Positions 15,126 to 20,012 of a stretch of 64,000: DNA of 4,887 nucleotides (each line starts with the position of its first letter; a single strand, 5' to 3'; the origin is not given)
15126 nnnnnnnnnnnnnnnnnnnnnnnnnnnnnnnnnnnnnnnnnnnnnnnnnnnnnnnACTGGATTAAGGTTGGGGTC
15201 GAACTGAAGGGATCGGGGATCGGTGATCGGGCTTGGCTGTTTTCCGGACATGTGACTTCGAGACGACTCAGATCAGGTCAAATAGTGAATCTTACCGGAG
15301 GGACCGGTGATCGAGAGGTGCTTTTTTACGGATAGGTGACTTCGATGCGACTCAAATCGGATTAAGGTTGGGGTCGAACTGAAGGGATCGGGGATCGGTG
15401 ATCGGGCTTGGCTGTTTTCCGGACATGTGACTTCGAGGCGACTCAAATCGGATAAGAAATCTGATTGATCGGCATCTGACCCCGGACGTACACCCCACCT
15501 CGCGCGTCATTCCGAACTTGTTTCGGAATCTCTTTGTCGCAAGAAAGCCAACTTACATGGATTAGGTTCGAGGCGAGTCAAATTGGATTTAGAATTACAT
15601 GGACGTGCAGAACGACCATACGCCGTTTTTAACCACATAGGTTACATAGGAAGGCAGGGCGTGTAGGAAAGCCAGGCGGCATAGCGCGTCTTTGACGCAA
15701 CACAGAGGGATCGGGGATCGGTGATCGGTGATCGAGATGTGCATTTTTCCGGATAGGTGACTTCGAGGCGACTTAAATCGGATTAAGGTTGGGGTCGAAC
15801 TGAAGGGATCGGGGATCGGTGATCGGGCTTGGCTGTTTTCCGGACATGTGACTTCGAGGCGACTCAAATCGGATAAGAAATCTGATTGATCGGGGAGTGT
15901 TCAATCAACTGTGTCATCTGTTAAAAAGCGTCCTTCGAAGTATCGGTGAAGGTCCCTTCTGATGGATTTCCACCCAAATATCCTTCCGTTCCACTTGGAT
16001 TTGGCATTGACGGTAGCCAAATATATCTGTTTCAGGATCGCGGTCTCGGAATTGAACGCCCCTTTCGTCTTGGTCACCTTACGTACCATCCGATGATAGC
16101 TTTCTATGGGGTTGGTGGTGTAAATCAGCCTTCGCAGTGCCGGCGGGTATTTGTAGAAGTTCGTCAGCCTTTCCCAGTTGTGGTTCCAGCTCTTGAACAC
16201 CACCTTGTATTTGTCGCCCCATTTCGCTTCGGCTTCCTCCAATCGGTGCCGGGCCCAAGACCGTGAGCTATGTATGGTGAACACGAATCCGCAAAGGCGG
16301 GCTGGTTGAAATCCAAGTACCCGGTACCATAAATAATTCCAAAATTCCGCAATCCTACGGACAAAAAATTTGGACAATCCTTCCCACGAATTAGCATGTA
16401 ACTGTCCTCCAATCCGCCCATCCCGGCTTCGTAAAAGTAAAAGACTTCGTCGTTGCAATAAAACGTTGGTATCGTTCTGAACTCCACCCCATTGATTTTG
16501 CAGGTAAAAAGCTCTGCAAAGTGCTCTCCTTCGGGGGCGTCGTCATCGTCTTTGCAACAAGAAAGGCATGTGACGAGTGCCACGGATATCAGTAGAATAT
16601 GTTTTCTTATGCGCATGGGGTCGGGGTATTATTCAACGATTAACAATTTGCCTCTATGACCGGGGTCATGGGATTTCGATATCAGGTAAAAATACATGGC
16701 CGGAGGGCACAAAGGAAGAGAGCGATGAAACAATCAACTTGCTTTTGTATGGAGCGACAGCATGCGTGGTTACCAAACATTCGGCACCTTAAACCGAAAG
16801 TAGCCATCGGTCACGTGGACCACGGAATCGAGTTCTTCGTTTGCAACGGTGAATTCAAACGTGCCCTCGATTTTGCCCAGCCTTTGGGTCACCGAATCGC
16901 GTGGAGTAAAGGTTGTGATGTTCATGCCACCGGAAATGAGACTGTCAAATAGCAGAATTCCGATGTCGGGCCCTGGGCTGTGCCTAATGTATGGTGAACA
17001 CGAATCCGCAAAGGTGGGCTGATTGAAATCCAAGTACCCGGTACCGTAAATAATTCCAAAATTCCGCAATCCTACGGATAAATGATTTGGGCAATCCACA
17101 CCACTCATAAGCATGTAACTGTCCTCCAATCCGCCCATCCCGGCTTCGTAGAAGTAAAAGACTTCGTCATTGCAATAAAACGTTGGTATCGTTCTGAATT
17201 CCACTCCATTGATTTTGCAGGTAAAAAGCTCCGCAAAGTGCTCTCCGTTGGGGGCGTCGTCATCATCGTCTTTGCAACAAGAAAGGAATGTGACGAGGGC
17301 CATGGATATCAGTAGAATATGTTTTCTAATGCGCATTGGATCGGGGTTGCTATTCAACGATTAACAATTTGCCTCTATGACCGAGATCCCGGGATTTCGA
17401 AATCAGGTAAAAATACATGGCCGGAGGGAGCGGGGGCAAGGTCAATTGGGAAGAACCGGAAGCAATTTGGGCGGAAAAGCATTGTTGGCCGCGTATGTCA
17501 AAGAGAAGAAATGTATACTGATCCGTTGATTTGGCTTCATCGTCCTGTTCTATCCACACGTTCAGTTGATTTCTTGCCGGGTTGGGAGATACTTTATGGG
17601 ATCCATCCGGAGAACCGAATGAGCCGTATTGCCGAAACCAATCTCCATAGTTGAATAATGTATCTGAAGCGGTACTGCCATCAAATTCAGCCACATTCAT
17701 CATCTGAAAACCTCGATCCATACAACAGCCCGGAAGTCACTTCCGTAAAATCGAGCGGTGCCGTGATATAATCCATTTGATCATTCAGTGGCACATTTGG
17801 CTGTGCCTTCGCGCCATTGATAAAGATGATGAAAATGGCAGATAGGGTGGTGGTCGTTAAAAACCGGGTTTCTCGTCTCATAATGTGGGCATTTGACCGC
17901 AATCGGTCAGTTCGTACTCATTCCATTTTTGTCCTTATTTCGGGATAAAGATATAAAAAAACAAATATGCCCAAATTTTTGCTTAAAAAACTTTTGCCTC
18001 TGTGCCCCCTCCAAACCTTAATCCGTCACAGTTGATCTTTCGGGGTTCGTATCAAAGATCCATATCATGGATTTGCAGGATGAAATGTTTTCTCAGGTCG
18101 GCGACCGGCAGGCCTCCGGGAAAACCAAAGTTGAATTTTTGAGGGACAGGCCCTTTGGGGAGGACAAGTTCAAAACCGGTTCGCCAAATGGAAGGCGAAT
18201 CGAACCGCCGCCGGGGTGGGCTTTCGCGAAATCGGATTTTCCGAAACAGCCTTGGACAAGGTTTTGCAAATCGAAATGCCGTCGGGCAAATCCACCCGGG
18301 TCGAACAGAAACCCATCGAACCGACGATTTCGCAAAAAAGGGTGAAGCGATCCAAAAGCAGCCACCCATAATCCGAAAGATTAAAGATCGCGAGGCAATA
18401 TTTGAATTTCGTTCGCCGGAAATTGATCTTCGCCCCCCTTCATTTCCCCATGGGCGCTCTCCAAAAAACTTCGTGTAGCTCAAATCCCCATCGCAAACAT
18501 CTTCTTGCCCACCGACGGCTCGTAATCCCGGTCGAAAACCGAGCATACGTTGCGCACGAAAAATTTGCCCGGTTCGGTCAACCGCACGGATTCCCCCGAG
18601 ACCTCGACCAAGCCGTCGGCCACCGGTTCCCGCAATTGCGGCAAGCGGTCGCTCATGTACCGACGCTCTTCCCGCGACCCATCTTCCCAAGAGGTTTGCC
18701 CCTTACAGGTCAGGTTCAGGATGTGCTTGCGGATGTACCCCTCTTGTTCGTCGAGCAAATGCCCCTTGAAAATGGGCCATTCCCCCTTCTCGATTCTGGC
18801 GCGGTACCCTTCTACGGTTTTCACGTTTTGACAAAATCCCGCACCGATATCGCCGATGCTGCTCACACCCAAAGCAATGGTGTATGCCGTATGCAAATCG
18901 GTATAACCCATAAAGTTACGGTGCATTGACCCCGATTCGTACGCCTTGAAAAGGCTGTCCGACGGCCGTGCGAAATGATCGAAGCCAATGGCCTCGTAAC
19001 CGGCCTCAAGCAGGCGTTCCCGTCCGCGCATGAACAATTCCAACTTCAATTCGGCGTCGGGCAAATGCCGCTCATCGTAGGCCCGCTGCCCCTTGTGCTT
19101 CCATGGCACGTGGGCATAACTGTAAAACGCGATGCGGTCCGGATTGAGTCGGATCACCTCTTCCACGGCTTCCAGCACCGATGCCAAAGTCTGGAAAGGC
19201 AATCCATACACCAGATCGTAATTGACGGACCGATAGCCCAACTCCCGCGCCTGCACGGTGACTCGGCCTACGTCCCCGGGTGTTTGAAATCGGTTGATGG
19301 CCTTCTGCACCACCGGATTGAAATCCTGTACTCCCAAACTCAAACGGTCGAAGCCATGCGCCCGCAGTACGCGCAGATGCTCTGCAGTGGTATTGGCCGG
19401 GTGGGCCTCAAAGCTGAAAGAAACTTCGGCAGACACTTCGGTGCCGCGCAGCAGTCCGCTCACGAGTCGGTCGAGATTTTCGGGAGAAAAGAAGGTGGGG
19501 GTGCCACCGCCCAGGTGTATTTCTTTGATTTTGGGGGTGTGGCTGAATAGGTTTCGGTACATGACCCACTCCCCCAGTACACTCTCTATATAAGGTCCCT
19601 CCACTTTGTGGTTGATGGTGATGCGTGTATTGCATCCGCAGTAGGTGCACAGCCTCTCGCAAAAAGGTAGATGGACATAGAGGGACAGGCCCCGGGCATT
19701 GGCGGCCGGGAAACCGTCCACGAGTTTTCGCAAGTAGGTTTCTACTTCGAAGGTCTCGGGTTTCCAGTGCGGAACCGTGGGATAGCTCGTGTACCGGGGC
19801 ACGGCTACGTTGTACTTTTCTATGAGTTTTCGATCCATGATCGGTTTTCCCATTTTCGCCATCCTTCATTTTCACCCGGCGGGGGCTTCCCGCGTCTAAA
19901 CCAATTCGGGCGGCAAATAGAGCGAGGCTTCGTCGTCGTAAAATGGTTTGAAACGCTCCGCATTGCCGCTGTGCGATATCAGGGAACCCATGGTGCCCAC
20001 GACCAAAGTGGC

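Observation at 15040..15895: GATC-dense higher-order tandem repeat array upstream of the S9 peptidase (not a CRISPR)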

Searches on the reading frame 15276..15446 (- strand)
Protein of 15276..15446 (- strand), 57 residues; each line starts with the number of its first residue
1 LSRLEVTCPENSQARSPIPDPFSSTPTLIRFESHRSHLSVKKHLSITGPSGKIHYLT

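Call 64: search_protein_representatives(protein=window:15276-15446:-)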
Query: 57 residues. Proteins with E-value up to 0.001 (for the whole library): 2; up to 1e-10: 0; up to 1e-30: 0. The best 2 are listed.
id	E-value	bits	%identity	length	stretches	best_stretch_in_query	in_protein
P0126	1.6e-06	43.9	36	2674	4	10-56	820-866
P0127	2.7e-05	40.0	38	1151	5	9-38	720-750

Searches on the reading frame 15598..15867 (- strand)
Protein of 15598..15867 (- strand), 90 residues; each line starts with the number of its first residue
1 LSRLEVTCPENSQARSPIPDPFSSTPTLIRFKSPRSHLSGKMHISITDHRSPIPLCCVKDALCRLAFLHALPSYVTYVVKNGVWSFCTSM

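Call 36: find_homologous_proteins(query=window:15598-15867:-, max_evalue=10)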
Query seq(90 aa) (90 aa): 1 proteins with E <= 10 among 1 candidates.
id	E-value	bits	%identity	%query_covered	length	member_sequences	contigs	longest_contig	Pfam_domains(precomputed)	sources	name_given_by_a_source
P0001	5.2e-26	108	100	54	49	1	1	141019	-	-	-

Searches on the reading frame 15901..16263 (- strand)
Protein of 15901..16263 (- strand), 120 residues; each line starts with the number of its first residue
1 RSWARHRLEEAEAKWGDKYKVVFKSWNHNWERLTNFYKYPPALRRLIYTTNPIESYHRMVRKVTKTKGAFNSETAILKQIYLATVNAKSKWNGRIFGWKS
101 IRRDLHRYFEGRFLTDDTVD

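Call 53: search_dna_similar(query=window:15901-16263:-, collection=plasmids, mode=protein, max_rows=8)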
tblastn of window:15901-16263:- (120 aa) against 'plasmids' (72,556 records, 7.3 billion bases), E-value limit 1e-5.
Records with a match: 2973; places in all: 5105; records where one place covers at least 80% of the query: 1896.
Best place of each record, by identity: <60% 2973.
By first word of the organism name: Enterococcus 561; Escherichia 429; Salmonella 297; Acinetobacter 183; Yersinia 162; Klebsiella 153; Sinorhizobium 106; Streptomyces 104; Xanthomonas 80; Clostridium 70; and 157 more.
By predicted mobility (MOB-suite, as given by PLSDB): conjugative 1339; non-mobilizable 844; mobilizable 790.
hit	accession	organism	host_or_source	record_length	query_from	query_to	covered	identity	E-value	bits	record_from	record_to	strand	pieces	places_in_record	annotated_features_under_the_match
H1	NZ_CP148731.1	Clostridium perfringens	-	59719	4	113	92%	52.7%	7e-32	124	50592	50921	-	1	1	IS256 family transposase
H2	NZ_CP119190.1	Clostridium perfringens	goat,fecal sample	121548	4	113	92%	52.7%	1e-31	124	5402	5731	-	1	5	IS256 family transposase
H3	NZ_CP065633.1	Clostridium perfringens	-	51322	4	113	92%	52.7%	1e-31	123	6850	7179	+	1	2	IS256 family transposase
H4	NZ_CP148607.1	Clostridium perfringens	Homo sapiens,single cell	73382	4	113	92%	51.8%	2e-31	123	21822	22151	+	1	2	IS256 family transposase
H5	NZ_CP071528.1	Legionella lytica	Acanthamoeba castellanii,bacterial ...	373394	1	113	94%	50.4%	5e-31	122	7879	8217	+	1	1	IS256 family transposase | hypothetical protein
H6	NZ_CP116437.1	Clostridium perfringens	Ruminant,Cell culture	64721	4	113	92%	50.9%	1e-30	121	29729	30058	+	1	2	none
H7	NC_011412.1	Clostridium perfringens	-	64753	4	113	92%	50.9%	1e-30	121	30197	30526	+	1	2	none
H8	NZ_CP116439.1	Clostridium perfringens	Ruminant,Cell culture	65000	4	113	92%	50.9%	1e-30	121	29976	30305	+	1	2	none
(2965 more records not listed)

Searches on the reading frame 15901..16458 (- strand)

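Call 12: search_protein_families(library=pfam, proteins=[window:15901-16458:-])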
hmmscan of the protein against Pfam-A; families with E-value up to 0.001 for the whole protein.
window:15901-16458:- (185 aa): 1 family
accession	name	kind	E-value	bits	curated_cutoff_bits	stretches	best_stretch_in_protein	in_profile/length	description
PF00872.24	Transposase_mut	-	3.1e-16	59.7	21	1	68-157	288-377/379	Transposase, Mutator family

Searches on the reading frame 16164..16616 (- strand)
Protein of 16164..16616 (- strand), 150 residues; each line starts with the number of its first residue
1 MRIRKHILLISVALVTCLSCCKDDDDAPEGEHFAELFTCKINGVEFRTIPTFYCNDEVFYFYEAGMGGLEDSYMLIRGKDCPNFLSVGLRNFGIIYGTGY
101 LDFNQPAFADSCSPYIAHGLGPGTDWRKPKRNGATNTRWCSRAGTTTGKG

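Call 12: search_protein_families(library=pfam, proteins=[window:16164-16616:-])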
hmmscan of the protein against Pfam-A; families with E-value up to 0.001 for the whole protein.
window:16164-16616:- (150 aa): 0 families

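Call 31: find_encoding_contigs(protein=window:16164-16616:-, flank=10000, max_places=10)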
Protein window:16164-16616:- (150 aa): no gene with exactly this product is on record in the collection.

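Call 37: search_protein_families(library=pfam, max_evalue=0.1, proteins=[window:16164-16616:-])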
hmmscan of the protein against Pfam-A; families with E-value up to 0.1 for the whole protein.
window:16164-16616:- (150 aa): 1 family
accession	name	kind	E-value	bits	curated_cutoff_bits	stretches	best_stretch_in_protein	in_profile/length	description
PF14122.12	YokU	-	0.035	14.5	27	1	17-86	2-71/87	YokU-like protein, putative antitoxin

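Call 76: search_protein_families(library=ncbifam, max_evalue=0.01, proteins=[window:16164-16616:-])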
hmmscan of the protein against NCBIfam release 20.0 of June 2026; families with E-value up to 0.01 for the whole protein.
window:16164-16616:- (150 aa): 1 family
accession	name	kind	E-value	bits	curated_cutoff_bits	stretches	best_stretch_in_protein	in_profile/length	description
NF052634.1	Riean_0653_fam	subfamily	0.0023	18.8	57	1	5-79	2-76/176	Riean_0653 family protein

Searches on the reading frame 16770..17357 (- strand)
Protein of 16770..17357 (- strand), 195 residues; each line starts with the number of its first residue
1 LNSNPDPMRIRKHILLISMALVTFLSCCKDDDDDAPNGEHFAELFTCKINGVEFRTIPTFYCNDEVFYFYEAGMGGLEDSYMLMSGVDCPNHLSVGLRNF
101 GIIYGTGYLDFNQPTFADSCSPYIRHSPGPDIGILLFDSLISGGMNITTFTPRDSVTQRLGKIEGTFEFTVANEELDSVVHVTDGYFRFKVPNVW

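Call 12: search_protein_families(library=pfam, proteins=[window:16770-17357:-])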
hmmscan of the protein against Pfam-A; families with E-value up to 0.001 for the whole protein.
window:16770-17357:- (195 aa): 0 families

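Call 37: search_protein_families(library=pfam, max_evalue=0.1, proteins=[window:16770-17357:-])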
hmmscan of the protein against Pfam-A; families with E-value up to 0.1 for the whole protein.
window:16770-17357:- (195 aa): 1 family
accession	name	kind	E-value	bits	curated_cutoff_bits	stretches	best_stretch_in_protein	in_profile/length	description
PF19765.4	DUF6252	-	0.026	15.2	27.2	1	154-192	89-124/124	Family of unknown function (DUF6252)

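Call 76: search_protein_families(library=ncbifam, max_evalue=0.01, proteins=[window:16770-17357:-])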
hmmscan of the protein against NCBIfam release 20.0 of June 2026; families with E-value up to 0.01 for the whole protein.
window:16770-17357:- (195 aa): 1 family
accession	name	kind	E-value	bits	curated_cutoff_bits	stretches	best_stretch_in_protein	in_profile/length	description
NF052634.1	Riean_0653_fam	subfamily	6.2e-09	37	57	1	12-189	2-174/176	Riean_0653 family protein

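Call 80: find_encoding_contigs(protein=window:16770-17336:-, flank=10000, max_places=10)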
Protein window:16770-17336:- (188 aa): no gene with exactly this product is on record in the collection.

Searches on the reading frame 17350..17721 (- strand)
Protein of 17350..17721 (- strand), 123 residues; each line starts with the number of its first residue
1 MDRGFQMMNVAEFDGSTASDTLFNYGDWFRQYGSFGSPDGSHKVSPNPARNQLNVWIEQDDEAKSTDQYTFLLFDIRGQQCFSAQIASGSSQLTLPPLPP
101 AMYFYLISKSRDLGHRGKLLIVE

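Call 12: search_protein_families(library=pfam, proteins=[window:17350-17721:-])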
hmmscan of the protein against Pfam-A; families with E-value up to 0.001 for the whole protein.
window:17350-17721:- (123 aa): 1 family
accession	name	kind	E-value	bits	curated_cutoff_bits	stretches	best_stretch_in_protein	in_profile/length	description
PF18962.6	Por_Secre_tail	-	4.9e-06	27.2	27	1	45-111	2-66/75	Secretion system C-terminal sorting domain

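Call 76: search_protein_families(library=ncbifam, max_evalue=0.01, proteins=[window:17350-17721:-])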
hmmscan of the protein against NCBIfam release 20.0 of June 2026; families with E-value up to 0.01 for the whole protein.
window:17350-17721:- (123 aa): 1 family
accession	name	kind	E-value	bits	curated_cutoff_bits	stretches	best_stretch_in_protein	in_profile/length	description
TIGR04183.1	Por_Secre_tail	domain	7.2e-06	25.9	23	1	44-110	1-61/72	T9SS type A sorting domain-containing protein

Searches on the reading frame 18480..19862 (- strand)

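Call 12: search_protein_families(library=pfam, proteins=[window:18480-19862:-])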
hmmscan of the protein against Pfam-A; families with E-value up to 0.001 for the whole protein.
window:18480-19862:- (460 aa): 1 family
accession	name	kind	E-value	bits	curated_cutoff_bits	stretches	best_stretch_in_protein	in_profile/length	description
PF04055.27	Radical_SAM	-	2.1e-18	67.5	29.5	1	62-235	1-165/166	Radical SAM superfamily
